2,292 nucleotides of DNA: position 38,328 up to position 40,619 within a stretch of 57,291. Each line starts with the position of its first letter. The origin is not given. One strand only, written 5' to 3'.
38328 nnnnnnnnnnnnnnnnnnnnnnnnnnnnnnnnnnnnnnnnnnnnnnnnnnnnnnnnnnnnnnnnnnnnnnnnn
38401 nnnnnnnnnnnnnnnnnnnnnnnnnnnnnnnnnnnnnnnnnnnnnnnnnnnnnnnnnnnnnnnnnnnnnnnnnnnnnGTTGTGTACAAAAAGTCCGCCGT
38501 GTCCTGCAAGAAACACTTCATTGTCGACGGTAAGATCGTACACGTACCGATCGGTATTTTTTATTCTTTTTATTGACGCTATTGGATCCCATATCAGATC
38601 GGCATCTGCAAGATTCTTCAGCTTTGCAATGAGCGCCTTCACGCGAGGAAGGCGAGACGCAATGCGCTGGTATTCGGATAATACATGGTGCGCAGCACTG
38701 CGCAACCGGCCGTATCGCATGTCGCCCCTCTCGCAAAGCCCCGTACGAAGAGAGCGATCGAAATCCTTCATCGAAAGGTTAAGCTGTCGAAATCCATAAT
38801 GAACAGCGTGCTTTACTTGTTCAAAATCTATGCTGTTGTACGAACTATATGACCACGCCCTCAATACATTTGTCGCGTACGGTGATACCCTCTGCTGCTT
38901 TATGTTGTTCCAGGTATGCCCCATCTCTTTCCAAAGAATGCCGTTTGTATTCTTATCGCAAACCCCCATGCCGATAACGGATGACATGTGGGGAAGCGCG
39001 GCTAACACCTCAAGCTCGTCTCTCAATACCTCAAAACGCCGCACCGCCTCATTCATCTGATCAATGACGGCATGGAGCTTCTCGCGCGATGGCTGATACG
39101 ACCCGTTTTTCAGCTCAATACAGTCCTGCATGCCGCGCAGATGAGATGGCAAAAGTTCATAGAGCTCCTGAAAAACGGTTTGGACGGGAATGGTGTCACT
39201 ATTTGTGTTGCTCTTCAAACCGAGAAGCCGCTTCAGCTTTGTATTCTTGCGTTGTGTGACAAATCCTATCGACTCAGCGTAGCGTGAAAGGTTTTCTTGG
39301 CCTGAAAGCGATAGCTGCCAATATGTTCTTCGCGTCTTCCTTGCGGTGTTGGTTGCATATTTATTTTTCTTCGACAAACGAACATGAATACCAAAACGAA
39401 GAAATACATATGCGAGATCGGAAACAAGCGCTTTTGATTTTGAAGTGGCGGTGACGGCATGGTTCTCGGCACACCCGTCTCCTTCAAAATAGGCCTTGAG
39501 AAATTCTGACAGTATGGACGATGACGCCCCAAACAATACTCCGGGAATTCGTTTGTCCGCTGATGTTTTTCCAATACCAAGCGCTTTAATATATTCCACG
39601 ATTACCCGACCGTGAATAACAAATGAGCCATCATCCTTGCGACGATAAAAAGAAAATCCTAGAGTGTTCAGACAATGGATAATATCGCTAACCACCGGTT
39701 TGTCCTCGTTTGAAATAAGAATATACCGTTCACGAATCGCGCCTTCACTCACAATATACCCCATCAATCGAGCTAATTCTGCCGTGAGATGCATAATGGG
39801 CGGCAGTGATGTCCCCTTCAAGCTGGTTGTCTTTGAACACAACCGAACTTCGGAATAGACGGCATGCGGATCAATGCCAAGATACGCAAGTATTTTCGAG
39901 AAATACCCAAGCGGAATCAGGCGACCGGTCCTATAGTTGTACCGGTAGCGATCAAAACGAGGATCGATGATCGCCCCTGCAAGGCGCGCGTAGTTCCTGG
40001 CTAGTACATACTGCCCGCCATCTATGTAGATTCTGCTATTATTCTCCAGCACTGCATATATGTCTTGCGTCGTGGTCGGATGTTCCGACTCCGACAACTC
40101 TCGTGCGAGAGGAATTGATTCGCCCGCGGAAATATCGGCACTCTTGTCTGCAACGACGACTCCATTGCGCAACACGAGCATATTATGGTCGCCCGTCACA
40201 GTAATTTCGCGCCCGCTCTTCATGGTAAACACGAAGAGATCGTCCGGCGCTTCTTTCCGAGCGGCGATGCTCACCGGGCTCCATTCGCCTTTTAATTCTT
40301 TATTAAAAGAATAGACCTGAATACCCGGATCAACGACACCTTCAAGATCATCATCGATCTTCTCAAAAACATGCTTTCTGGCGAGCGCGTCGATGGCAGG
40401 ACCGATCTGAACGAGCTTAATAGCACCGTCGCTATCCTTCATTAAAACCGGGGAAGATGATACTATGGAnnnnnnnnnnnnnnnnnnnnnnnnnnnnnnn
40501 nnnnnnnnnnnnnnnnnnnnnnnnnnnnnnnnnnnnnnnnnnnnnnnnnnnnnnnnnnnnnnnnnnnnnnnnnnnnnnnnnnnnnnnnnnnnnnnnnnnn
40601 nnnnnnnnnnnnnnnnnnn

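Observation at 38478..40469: Large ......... intein inserted in the Walker A P-loop of a T4SS VirB4-like ATPase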

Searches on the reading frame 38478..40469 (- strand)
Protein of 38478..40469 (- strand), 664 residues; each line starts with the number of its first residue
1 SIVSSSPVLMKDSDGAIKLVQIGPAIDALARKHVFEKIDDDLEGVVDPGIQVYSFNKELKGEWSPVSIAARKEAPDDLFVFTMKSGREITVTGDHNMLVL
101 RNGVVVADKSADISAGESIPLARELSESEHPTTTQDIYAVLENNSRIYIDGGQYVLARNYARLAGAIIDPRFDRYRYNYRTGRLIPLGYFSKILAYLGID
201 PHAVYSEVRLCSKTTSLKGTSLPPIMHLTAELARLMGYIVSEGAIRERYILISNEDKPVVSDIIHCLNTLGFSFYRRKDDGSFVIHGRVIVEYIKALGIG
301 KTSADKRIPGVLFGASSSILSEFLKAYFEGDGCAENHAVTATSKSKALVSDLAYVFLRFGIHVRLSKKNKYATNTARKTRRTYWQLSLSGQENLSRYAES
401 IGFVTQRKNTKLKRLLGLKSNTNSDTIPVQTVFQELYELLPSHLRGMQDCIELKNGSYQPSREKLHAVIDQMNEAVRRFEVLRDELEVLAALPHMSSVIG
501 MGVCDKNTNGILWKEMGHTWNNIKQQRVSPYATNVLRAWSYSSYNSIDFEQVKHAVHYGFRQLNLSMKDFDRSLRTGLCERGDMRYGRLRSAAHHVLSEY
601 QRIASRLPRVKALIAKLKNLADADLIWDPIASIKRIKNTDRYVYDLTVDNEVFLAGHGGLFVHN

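Call 5: search_protein_families(library=ncbifam, proteins=[window:38478-40469:-], max_evalue=0.1)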
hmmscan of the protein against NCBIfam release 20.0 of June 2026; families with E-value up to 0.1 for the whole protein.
seq(664 aa): 15 families
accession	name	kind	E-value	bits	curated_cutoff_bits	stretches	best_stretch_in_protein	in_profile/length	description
NF011491.0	PRK14898.1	equivalog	1.6e-43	148.9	783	2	8-435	83-442/860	DNA-directed RNA polymerase subunit A''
NF045703.1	rSAM_Tes_intein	exception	4.1e-25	87.8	1700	1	48-401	202-544/1040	tetraether lipid synthase Tes, intein-containing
NF005852.0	PRK07773.1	equivalog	1.5e-22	79.7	780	2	290-437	581-734/886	replicative DNA helicase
NF011303.0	PRK14715.1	equivalog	2.8e-21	74.4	1585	1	49-410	941-1317/1627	DNA-directed DNA polymerase II large subunit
NF003157.0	PRK04132.1-2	equivalog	1.7e-20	72.6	1103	1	282-463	229-400/864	replication factor C small subunit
NF011418.0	PRK14845.1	equivalog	2.6e-18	65.2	756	1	83-476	98-373/1049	translation initiation factor IF-2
NF003159.0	PRK04132.1-4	equivalog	2.1e-15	55.8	999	1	223-430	171-358/852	replication factor C small subunit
NF011287.0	PRK14698.1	equivalog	7.2e-10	37.5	1238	1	214-396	377-556/1017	V-type ATP synthase subunit A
NF011302.0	PRK14714.1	equivalog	9.5e-09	33.3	1791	1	49-136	980-1069/1350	DNA-directed DNA polymerase II large subunit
NF038098.1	GyrA_w_intein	exception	3.3e-08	31.9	1850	1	231-427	238-440/1232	intein-containing DNA gyrase subunit A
TIGR01445.1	intein_Nterm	domain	3.8e-08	34.2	24.5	1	34-99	21-83/83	intein N-terminal splicing region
NF038162.1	RtcB_rel_intein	exception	6.5e-07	27.7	1150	1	536-663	455-577/961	intein-containing RtcB family protein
NF006207.0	PRK08332.1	equivalog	6e-06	23.7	2400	1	302-408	1079-1193/1684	vitamin B12-dependent ribonucleotide reductase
TIGR01443.1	intein_Cterm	domain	0.0001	22.4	15.6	1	642-664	1-23/24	intein C-terminal splicing region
NF003158.0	PRK04132.1-3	equivalog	0.0094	13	1750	0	610-656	506-552/1437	replication factor C small subunit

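Call 6: search_protein_families(library=pfam, proteins=[window:38478-40469:-], max_evalue=1)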
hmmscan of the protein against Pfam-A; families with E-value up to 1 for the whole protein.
seq(664 aa): 3 families
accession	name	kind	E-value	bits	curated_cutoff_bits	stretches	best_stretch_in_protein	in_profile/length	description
PF14528.11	LAGLIDADG_3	-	5.9e-20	71.8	22.5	2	321-402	4-82/82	LAGLIDADG-like domain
PF14890.11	Intein_splicing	-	4.8e-16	59.4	35.8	1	52-664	23-155/155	Intein splicing domain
PF08656.15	DASH_Dad3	-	0.2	12.2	23.1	1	594-620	6-32/76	DASH complex subunit Dad3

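Call 9: search_solved_structures(query=window:38478-40469:-, max_evalue=0.01, show_alignments=2)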
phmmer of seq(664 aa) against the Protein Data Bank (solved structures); distinct sequences matched with E-value up to 0.01: 12.
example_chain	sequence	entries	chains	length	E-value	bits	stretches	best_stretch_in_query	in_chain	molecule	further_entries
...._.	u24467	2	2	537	3e-21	78.7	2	13-130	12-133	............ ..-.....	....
5o9i_A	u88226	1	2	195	6.9e-17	64.3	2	5-130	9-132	Transcription initiation factor IIB,Transcription initiation factor IIB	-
5o9j_A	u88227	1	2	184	8.5e-16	60.7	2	5-126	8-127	Transcription initiation factor IIB,Transcription initiation factor IIB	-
7qsu_A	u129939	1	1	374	1.1e-10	43.8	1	227-396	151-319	V-ATPase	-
7qss_A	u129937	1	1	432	2.1e-10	42.9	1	227-396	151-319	V-type ATP synthase alpha chain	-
7qst_A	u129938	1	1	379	2.2e-10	42.8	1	223-390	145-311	V-type ATP synthase subunit A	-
6rpp_A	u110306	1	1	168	5.3e-07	31.6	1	25-126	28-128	Cell division control protein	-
6rpq_A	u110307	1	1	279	6.1e-07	31.4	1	32-124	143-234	Ubiquitin-like protein SMT3,1108aa long hypothetical cell division control protein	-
2jmz_A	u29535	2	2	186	0.00082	21.1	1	13-120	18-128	Hypothetical protein MJ0781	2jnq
2lcj_A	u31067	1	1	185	0.0021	19.7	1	50-136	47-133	Pab polC intein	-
5bkh_A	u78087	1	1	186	0.005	18.5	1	20-123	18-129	DNA polymerase II large subunit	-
7oec_A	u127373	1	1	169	0.0077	17.9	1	49-123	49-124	DNA polymerase II large subunit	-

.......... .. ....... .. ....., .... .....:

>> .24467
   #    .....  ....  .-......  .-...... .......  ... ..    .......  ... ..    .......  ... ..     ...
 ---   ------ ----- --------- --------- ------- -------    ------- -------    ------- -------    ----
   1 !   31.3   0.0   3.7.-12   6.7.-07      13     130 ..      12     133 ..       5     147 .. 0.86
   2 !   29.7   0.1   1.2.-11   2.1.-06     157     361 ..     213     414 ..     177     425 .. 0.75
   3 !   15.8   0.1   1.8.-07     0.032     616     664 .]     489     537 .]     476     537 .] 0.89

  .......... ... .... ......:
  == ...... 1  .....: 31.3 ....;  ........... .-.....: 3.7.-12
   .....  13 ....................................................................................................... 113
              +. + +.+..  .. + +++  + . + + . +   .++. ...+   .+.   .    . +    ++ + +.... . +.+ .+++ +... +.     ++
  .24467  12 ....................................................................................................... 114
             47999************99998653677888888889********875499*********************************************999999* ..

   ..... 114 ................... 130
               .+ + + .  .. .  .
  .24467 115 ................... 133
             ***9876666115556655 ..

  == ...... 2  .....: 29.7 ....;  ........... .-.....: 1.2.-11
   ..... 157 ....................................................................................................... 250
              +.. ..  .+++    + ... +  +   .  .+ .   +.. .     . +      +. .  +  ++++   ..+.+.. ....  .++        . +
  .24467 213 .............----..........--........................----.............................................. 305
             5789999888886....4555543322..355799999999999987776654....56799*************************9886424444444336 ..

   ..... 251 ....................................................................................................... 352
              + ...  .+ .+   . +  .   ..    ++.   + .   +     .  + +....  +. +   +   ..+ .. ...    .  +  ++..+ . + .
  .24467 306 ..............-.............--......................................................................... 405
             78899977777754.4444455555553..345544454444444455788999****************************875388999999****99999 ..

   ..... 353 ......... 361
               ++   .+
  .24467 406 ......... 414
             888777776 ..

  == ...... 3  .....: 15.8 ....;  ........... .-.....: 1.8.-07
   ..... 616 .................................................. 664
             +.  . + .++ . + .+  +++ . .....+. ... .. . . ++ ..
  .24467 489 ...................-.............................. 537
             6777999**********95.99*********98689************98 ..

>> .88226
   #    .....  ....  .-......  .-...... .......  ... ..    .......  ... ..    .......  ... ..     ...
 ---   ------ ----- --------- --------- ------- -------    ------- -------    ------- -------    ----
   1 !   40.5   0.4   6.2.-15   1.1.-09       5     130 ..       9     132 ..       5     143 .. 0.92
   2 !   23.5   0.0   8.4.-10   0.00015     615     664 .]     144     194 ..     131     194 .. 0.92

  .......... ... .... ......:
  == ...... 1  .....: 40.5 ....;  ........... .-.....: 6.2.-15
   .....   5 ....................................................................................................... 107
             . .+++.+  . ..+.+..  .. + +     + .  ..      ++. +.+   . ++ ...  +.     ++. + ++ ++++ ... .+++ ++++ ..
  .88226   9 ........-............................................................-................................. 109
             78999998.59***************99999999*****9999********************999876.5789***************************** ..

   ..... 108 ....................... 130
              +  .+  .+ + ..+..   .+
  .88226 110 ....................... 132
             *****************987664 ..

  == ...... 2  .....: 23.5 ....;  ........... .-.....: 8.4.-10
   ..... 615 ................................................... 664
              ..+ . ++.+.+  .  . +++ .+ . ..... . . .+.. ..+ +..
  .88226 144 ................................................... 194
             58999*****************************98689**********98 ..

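Call 12: find_homologous_proteins(query=window:38478-40469:-, max_evalue=0.00001)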
Query seq(664 aa) (664 aa): 14 proteins with E <= 0.00001 among 8000 candidates.
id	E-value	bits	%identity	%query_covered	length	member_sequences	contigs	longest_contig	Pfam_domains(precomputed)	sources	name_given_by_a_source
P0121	2.9e-157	543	42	100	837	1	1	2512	PF14528.12,PF14890.12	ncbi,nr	ncbi:hypothetical protein HY634_02815, partial [Candidatus Uhrbacteria bacterium]|nr:hypothetical pr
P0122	5.4e-137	476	39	100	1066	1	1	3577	PF19044.7,PF14528.12,PF12846.14,PF14890.12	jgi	-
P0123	1.1e-127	445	46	72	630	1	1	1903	PF14528.12,PF14890.12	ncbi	ncbi:MAG: LAGLIDADG family homing endonuclease, partial [Patescibacteria group bacterium]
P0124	9.9e-126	439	41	54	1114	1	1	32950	PF19044.7,PF14528.12,PF03135.20,PF14890.12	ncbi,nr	ncbi:MAG: hypothetical protein ISS88_00385 [Candidatus Portnoybacteria bacterium]|nr:hypothetical pr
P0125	1.2e-109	386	34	68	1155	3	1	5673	PF19044.7,PF14528.12,PF12846.14,PF14890.12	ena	-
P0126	4.5e-104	367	31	100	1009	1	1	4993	PF19044.7,PF14528.12,PF14890.12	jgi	jgi:intein/homing endonuclease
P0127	7.2e-103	363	36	56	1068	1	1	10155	PF19044.7,PF14528.12,PF12846.14,PF14890.12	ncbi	-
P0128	3.7e-97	344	42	67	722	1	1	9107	PF14528.12,PF14890.12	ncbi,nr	ncbi:MAG: hypothetical protein HYZ63_03410, partial [Candidatus Andersenbacteria bacterium]|nr:hypot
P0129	4.8e-50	189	27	71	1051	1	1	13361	PF01935.24,PF01381.29,PF14528.12,PF14890.12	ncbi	-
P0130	6.5e-7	46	25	53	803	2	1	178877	PF16363.12,PF01073.26,PF07993.19,PF01370.28,PF14890.12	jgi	jgi:nucleoside-diphosphate-sugar epimerase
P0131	1.6e-6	45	25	47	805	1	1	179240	PF16363.12,PF01073.26,PF07993.19,PF01370.28,PF14890.12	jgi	jgi:UDP-glucuronate decarboxylase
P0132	1.7e-6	45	28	51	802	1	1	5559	PF16363.12,PF01073.26,PF07993.19,PF14528.12,PF01370.28,PF14890.12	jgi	jgi:UDP-glucuronate decarboxylase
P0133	5.2e-6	43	25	46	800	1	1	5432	PF04321.24,PF16363.12,PF01073.26,PF07993.19,PF01370.28,PF14890.12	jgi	-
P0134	5.6e-6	43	23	30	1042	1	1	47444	PF03796.22,PF14528.12,PF00772.27,PF13481.13,PF14890.12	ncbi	-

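Call 31: predict_structure(alignment_id=A1)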
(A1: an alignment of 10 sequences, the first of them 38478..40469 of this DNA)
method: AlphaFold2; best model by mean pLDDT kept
length: 664 residues; sequences in the alignment: 10
mean_pLDDT: 86.2   pTM: 0.82
mean pLDDT of the five models: 86.2, 86.0, 83.1, 83.0, 82.3
residues with pLDDT >= 90: 294; 70-90: 308; 50-70: 49; < 50: 13
segments of 3 or more residues with pLDDT < 50: 652-660, 662-664
pLDDT, mean of each block of 10 residues (from residue 1): 82 83 90 86 88 81 87 91 89 85 88 92 83 90 88 84 72 62 81 88 89 65 92 96 90 92 96 90 90 90 88 93 96 91 92 91 90 68 91 93 95 87 77 93 87 89 92 93 91 87 84 78 71 89 83 92 89 80 85 94 94 93 89 94 81 44 38
secondary structure, 60 per line:
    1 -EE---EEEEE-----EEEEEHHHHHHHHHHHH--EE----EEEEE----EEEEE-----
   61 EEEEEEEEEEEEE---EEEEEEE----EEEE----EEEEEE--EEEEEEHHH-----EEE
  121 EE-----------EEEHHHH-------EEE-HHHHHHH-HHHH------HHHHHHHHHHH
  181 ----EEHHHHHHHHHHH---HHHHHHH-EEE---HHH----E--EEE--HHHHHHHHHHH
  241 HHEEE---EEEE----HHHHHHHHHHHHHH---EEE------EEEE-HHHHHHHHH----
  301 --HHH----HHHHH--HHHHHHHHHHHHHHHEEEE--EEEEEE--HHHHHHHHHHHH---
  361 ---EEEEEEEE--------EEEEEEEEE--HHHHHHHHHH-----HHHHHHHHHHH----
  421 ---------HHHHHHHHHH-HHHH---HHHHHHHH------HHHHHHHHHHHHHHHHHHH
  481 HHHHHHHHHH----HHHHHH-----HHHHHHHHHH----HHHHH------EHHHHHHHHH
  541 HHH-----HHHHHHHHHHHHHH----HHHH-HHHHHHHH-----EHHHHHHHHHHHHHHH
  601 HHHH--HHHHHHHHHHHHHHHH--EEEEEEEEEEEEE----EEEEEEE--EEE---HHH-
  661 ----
elements in order: E7-11 E17-21 H22-33 E42-46 E51-55 E61-73 E77-83 E88-91 E96-101 E104-109 E118-122 E134-136 H137-140 E148-150 H152-158 H160-163 H170-180 H187-197 H201-207 E209-211 E225-227 H230-242 E243-245 E249-252 H257-270 E274-276 E283-286 H288-296 H310-314 H317-331 E332-335 E338-343 H346-357 E364-371 E380-388 H391-400 H406-416 H430-439 H441-444 H448-455 H462-490 H495-500 H506-515 H520-524 H532-543 H549-562 H567-570 H572-579 H586-604 H607-622 E625-637 E642-648 E651-653

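Call 36: fold_search(model_id=the predicted structure, library=pdb)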
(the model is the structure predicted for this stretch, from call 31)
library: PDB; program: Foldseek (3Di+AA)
matches with E <= 10: 371; with E <= 0.001: 58
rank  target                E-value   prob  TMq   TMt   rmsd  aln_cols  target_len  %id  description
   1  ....                  1.1e-22  1.00  0.53  0.65  13.0       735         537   16  Crystal structure of intein homing endonuclease II (released 2006-04-18)
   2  7qss                  7.1e-18  1.00  0.49  0.73  10.4       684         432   13  Crystal structure of homing endonuclease-associated TliVMA intein (C1A) (released 2022-03-30)
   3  7qsu                  1.4e-16  1.00  0.40  0.69   5.2       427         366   14  Crystal structure of homing endonuclease-associated TliVMA intein (C1A, d333-339) (released 2022-03-30)
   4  1dq3                  5.0e-14  1.00  0.43  0.60  15.3       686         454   12  CRYSTAL STRUCTURE OF AN ARCHAEAL INTEIN-ENCODED HOMING ENDONUCLEASE PI-PFUI (released 2000-07-05)
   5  7qst                  8.3e-12  1.00  0.35  0.61   5.3       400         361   15  Crystal structure of homing endonuclease-associated PhoVMA intein (C1A) (released 2022-03-30)
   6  5o9i_B                6.8e-08  1.00  0.18  0.65   2.0       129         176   28  Crystal structure of transcription factor IIB Mvu mini-intein (released 2017-11-01)
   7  5o9i_A                8.6e-08  1.00  0.17  0.65   1.9       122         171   26  Crystal structure of transcription factor IIB Mvu mini-intein (released 2017-11-01)
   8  1ef0_A                9.0e-08  1.00  0.29  0.42  23.3       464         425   14  CRYSTAL STRUCTURE OF PI-SCEI MINIPRECURSOR (released 2000-06-07)
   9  1vde_B                9.0e-08  1.00  0.28  0.40  24.2       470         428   13  PI-SCEI, A HOMING ENDONUCLEASE WITH PROTEIN SPLICING ACTIVITY (released 1998-04-08)
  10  5o9j_B                2.5e-07  1.00  0.16  0.50   6.1       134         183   25  Crystal structure of transcription factor IIB Mja mini-intein (released 2017-11-01)
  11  1vde_A                4.6e-07  1.00  0.28  0.41  22.4       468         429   14  PI-SCEI, A HOMING ENDONUCLEASE WITH PROTEIN SPLICING ACTIVITY (released 1998-04-08)
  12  1lws_A                8.5e-07  1.00  0.27  0.38  24.4       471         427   13  Crystal structure of the intein homing endonuclease PI-SceI bound to its recognition sequence (released 2002-09-27)
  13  1lwt_A                1.5e-06  1.00  0.28  0.39  24.5       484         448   13  Crystal structure of the intein homing endonuclease PI-SceI bound to its substrate DNA (Ca2+ free) (released 2002-09-27)
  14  5o9j_A                1.6e-06  1.00  0.16  0.50   6.2       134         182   25  Crystal structure of transcription factor IIB Mja mini-intein (released 2017-11-01)
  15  1um2_B                2.1e-06  1.00  0.26  0.38  23.4       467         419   12  Crystal Structure of the Vma1-Derived Endonuclease with the Ligated Extein Segment (released 2004-09-22)
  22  4e2t_B                2.7e-05  1.00  0.17  0.62   2.1       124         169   17  Crystal Structures of RadA intein from Pyrococcus horikoshii (released 2012-05-16)
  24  4e2t_A                4.0e-05  1.00  0.17  0.61   6.8       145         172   16  Crystal Structures of RadA intein from Pyrococcus horikoshii (released 2012-05-16)
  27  6rpp                  7.7e-05  1.00  0.17  0.62   2.1       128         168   23  Crystal structure of PabCDC21-1 intein (released 2019-08-14)
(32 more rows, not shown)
